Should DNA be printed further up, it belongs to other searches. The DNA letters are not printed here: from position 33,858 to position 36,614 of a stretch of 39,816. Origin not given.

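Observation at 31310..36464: Compact chemosensory-like operon without CheW, CheR or CheB, built around a receptor-kinase fusion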

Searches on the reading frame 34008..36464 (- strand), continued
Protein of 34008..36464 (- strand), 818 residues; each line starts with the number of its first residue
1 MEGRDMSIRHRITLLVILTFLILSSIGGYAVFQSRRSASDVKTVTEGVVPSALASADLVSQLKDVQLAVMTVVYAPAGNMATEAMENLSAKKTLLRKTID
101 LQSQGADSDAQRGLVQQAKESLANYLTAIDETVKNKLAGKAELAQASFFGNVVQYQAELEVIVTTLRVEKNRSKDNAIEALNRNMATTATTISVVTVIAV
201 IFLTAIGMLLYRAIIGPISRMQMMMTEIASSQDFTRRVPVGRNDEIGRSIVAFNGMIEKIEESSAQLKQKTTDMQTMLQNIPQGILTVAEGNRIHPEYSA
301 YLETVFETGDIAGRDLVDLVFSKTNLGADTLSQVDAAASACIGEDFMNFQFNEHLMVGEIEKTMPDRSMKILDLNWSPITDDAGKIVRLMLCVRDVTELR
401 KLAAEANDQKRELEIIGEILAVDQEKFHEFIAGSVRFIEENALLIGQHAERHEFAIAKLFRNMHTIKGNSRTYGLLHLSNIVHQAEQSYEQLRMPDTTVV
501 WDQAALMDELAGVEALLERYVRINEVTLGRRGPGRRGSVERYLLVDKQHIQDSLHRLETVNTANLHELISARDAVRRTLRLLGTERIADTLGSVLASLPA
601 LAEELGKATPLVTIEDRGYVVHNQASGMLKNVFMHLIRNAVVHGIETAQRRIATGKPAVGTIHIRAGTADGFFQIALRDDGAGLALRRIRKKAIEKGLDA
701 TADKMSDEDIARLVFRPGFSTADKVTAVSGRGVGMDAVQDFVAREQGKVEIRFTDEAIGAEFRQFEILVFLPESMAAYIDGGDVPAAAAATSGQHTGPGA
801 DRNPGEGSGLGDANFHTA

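Call 66: get_annotated_region(hit=H9, flank=7000)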
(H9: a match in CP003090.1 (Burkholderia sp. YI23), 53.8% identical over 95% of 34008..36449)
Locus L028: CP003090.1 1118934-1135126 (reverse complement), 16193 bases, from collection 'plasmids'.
description: Burkholderia sp. YI23 plasmid byi_1p, complete sequence
organism: Burkholderia sp. YI23 (NCBI taxid 1097668)
taxonomy: Bacteria; Pseudomonadota; Betaproteobacteria; Burkholderiales; Burkholderiaceae; Burkholderia; Burkholderia sp. YI23
host: -; source: -; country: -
typing (MOB-suite, as given by PLSDB): conjugative; relaxase MOBF,MOBP; mating-pair formation MPF_T
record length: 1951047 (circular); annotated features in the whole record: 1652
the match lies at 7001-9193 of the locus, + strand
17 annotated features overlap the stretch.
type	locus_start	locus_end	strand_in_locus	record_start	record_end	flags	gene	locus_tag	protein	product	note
CDS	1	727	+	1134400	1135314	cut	lysR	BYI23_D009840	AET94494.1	LysR family transcriptional regulator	-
CDS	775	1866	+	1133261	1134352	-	-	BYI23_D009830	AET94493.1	2-nitropropane dioxygenase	-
CDS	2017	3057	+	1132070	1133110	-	-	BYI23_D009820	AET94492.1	Alcohol dehydrogenase GroES domain protein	-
CDS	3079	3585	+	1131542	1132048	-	-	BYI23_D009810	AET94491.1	hypothetical protein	-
CDS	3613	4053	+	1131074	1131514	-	uspA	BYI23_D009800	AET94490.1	UspA domain-containing protein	-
CDS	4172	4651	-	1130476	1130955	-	uspA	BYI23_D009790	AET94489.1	UspA domain-containing protein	-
CDS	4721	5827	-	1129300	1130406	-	-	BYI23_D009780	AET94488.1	PAS/PAC sensor signal transduction histidine kinase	-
CDS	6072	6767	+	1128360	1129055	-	-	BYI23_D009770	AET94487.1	putative signal transduction protein with CBS domains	-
CDS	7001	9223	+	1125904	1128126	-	cheA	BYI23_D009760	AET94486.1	CheA signal transduction histidine kinase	-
CDS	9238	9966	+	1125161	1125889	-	-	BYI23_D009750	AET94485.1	methyl-accepting chemotaxis sensory transducer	-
CDS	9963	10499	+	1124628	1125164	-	-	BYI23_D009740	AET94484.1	hypothetical protein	-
CDS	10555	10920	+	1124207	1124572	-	-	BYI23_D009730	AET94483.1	response regulator receiver protein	-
CDS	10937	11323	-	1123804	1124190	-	-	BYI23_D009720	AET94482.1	hypothetical protein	-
CDS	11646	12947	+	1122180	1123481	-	-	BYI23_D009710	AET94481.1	protocatechuate 4,5-dioxygenase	-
CDS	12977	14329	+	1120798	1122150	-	-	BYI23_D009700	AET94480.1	major facilitator superfamily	-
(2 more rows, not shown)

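Call 70: search_solved_structures(query=A1, max_evalue=1e-30, show_alignments=2)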
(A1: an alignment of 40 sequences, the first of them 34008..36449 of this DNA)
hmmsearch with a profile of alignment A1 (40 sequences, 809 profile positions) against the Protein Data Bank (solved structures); distinct sequences matched with E-value up to 1e-30: 10.
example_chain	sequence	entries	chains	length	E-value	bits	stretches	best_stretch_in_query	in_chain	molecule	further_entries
6s1k_A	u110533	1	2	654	1.4e-44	155.7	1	586-758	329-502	Chemotaxis protein CheA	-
4xiv_A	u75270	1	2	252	6e-38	133.7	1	538-750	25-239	Chemotaxis protein CheA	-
1i58_A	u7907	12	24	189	6.3e-38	133.7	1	595-750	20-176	CHEMOTAXIS PROTEIN CHEA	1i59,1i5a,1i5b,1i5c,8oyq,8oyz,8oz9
1i5d_A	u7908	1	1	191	6.3e-38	133.7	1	595-750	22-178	CHEMOTAXIS PROTEIN CHEA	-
6mi6_A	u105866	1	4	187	7e-38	133.5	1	595-750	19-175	Chemotaxis protein CheA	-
2ch4_A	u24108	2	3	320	1.4e-37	132.6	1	595-772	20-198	CHEMOTAXIS PROTEIN CHEA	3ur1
1b3q_A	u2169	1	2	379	6.3e-37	130.4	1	538-751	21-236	PROTEIN (CHEMOTAXIS PROTEIN CHEA)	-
8c5v_A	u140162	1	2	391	6.7e-37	130.3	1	586-758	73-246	Chemotaxis protein CheA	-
3ja6_C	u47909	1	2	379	7.9e-37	130.1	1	538-753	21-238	Chemotaxis protein CheA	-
4jpb_A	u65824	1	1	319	1.7e-35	125.6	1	595-772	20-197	Chemotaxis protein CheA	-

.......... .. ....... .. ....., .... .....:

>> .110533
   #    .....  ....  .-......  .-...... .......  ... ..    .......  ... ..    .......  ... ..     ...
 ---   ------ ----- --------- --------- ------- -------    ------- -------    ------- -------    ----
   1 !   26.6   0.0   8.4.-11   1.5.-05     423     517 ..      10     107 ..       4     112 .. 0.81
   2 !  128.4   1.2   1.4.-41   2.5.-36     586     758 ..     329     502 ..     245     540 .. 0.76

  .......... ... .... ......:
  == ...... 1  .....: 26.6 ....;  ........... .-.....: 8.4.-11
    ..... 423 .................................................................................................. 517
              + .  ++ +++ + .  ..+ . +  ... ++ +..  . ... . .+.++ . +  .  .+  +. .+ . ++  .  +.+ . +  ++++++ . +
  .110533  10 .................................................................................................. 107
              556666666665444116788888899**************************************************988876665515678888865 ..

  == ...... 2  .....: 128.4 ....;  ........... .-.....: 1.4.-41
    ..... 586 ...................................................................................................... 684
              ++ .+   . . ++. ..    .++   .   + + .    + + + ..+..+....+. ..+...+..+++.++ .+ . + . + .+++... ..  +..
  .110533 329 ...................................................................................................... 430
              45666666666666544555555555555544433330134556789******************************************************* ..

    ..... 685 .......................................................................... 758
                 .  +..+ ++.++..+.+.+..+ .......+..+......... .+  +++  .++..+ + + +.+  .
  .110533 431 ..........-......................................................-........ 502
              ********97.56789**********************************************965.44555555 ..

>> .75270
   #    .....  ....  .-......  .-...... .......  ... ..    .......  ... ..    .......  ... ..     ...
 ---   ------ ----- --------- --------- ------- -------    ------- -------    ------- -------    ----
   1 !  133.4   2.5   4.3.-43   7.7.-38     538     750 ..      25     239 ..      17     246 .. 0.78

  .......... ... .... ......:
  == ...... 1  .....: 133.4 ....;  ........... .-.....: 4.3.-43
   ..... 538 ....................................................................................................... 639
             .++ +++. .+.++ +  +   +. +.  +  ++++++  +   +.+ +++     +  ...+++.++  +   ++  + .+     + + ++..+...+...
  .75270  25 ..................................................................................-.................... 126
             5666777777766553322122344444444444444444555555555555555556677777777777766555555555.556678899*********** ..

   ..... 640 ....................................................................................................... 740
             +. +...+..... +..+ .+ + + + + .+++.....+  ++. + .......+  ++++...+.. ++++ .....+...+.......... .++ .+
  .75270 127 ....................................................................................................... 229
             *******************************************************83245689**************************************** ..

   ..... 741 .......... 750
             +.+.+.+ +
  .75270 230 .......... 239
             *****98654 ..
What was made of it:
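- On HKIII systems: Its alignment to T. maritima P3 has low posterior support (call 70).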
